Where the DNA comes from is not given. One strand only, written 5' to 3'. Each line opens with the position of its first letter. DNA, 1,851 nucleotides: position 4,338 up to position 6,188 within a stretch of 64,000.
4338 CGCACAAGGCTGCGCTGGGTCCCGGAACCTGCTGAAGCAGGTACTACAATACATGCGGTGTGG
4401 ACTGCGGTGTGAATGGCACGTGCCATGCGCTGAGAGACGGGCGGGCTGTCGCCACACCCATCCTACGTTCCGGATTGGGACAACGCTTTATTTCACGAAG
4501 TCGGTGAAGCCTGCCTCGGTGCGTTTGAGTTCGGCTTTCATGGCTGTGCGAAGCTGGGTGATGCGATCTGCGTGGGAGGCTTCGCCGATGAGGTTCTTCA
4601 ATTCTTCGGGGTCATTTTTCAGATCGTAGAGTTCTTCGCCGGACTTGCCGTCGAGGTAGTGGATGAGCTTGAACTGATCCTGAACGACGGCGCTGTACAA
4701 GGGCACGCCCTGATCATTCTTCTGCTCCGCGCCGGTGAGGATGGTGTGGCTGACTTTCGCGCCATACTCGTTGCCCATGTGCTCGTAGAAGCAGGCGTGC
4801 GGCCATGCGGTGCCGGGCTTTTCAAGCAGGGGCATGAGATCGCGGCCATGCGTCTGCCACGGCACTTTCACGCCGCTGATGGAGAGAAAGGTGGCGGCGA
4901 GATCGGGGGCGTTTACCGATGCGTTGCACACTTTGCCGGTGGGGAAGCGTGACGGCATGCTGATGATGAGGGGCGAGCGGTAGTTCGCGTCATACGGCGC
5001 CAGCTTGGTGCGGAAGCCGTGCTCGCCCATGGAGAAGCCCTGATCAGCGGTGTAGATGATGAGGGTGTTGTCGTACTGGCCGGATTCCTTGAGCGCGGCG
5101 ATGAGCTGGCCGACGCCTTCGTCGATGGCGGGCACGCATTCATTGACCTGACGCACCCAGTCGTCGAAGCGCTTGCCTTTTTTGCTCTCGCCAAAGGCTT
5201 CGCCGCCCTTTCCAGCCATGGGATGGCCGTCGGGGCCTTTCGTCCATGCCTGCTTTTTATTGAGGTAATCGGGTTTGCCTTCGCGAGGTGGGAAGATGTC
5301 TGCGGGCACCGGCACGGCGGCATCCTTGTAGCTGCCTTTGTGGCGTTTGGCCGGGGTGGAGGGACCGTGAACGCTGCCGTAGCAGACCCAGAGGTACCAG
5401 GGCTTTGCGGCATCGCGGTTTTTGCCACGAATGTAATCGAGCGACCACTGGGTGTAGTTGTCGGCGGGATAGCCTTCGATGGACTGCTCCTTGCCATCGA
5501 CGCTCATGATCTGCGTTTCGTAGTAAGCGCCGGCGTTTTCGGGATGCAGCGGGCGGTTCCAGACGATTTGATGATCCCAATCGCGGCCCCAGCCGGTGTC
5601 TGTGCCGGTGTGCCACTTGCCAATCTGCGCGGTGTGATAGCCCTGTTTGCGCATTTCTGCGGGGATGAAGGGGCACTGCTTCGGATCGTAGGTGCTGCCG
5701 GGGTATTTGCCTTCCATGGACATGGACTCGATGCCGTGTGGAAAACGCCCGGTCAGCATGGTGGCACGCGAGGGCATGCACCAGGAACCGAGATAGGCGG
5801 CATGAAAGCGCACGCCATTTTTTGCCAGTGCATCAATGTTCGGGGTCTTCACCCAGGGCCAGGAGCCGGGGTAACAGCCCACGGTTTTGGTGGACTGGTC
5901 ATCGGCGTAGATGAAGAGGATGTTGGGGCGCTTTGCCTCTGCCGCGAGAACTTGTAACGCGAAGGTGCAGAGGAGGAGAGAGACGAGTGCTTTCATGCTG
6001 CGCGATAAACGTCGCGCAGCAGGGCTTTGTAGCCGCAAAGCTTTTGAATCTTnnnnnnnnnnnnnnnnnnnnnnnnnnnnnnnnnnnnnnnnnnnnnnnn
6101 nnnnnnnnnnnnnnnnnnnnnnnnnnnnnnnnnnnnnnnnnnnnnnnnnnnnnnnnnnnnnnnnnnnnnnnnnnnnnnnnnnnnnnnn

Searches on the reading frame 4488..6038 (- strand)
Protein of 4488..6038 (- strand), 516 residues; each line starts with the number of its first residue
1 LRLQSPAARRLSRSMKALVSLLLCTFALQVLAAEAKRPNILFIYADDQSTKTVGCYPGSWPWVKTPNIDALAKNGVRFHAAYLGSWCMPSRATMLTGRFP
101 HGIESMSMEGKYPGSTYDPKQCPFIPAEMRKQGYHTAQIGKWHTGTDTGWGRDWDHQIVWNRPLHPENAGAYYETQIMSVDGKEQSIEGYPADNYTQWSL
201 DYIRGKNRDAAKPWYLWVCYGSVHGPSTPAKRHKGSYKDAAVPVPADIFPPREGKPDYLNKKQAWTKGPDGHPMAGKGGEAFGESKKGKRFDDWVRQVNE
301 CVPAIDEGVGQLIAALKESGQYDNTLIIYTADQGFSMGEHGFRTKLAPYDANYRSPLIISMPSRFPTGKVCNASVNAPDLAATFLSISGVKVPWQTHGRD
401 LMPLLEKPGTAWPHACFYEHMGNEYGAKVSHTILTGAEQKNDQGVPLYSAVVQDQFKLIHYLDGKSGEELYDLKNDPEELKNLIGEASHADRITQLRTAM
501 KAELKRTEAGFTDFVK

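Call 7: search_protein_families(library=pfam, proteins=[window:4488-6038:-], max_evalue=0.001)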
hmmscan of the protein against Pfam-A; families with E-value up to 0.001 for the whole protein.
window:4488-6038:- (516 aa): 3 families
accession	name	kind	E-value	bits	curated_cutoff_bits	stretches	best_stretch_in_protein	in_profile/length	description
PF00884.28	Sulfatase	-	1.1e-42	146.8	25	1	38-389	1-300/301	Sulfatase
PF16347.10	SGSH_C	-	8.7e-25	88.1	29.3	1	338-502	1-150/154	N-sulphoglucosamine sulphohydrolase, C-terminal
PF01663.27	Phosphodiest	-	3.6e-09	37.1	23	0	297-338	183-224/342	Type I phosphodiesterase / nucleotide pyrophosphatase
